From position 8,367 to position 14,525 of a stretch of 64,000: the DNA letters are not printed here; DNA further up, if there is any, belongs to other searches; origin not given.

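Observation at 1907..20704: Translationally coupled operon of three ~2000-aa proteins that permute one module set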

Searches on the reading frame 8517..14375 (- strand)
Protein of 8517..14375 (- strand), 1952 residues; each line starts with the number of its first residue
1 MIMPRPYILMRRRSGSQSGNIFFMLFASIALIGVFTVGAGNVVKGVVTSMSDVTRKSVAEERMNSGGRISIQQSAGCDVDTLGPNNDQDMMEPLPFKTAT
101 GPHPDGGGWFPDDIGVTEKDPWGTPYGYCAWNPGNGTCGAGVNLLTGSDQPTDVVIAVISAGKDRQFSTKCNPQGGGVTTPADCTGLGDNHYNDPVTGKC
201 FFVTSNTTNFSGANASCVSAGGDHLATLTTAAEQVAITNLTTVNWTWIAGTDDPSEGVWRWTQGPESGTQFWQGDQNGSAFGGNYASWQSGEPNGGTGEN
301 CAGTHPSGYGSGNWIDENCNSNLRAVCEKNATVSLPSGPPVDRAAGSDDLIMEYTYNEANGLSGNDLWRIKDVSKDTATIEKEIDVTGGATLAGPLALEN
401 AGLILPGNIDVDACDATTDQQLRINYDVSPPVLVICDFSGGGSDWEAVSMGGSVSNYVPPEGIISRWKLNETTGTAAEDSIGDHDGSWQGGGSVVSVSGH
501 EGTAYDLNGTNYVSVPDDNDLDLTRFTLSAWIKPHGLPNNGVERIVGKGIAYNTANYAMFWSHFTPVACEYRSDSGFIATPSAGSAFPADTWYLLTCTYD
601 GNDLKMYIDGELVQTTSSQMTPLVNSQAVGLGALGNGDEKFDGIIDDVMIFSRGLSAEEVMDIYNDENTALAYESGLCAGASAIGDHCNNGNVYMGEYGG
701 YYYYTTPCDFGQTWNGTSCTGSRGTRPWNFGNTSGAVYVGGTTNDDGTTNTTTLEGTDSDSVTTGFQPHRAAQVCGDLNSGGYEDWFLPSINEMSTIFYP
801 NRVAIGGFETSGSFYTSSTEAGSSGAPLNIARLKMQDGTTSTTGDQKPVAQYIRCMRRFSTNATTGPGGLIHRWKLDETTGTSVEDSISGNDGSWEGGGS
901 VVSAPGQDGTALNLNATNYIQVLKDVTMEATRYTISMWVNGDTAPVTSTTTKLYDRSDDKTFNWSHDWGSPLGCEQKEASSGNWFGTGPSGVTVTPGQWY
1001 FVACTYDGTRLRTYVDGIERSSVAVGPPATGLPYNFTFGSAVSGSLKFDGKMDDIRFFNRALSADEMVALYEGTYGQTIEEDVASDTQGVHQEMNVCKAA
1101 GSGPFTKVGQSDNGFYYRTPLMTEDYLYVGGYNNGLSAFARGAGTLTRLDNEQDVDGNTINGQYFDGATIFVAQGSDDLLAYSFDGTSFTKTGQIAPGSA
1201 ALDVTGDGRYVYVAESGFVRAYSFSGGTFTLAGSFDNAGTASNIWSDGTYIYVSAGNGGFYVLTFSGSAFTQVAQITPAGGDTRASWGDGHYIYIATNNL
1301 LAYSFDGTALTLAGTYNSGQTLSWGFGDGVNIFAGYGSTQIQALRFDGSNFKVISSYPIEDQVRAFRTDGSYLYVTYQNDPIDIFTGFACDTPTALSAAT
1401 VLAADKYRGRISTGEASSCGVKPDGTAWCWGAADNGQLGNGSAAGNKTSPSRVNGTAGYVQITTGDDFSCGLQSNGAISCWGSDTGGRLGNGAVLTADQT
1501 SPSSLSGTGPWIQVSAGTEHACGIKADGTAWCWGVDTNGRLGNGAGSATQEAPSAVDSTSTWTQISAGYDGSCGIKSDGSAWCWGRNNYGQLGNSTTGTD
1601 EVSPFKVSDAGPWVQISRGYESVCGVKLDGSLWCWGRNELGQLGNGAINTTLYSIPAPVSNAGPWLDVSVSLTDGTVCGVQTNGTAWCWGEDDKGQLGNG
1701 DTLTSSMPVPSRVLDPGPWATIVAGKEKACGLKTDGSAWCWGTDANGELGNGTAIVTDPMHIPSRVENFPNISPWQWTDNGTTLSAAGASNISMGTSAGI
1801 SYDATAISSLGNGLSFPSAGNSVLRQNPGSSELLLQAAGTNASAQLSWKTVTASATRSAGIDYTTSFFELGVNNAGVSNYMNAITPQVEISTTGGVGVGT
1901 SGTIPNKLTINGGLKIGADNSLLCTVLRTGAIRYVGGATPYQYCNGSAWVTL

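Call 6: search_protein_families(library=pfam, proteins=[window:8517-14375:-], max_evalue=0.01)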
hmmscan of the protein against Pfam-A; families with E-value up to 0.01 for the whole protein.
window:8517-14375:- (1952 aa): 9 families
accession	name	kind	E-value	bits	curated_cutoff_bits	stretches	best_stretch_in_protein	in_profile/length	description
PF25390.1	WD40_RLD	-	5e-60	204.2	150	2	1410-1713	35-345/363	RCC1-like domain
PF13385.13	Laminin_G_3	-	9.8e-47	159.3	27.6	2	508-660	2-150/151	Concanavalin A-like lectin/glucanases superfamily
PF00415.24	RCC1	-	5.3e-44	149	21.7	7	1578-1624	1-48/50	Regulator of chromosome condensation (RCC1) repeat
PF13540.12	RCC1_2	-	6.4e-35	118.5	22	6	1563-1591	2-30/30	Regulator of chromosome condensation (RCC1) repeat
PF00059.27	Lectin_C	-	1.7e-10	42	22.6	1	208-329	3-107/107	Lectin C-type domain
PF07603.17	Lcl_C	-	1.5e-05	25.6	34.9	1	765-857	21-117/117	Lcl C-terminal domain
PF25384.1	Alsin_RLD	-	4.1e-05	23.5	100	0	1533-1625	247-339/405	Alsin RCC1-like domain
PF06439.18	3keto-disac_hyd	-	4.3e-05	24.1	26.8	0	580-619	115-154/187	3-keto-disaccharide hydrolase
PF02210.31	Laminin_G_2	-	0.00025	21.9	22.9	0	991-1057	47-123/126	Laminin G domain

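Call 7: search_protein_families(library=ncbifam, proteins=[window:8517-14375:-], max_evalue=0.01)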
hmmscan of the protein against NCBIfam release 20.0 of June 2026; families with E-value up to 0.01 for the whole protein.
window:8517-14375:- (1952 aa): 1 family
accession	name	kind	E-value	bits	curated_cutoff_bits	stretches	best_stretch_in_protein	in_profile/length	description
NF052521.1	TafC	equivalog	3.7e-26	92.1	410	2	464-667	149-363/373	TafC family fimbrial protein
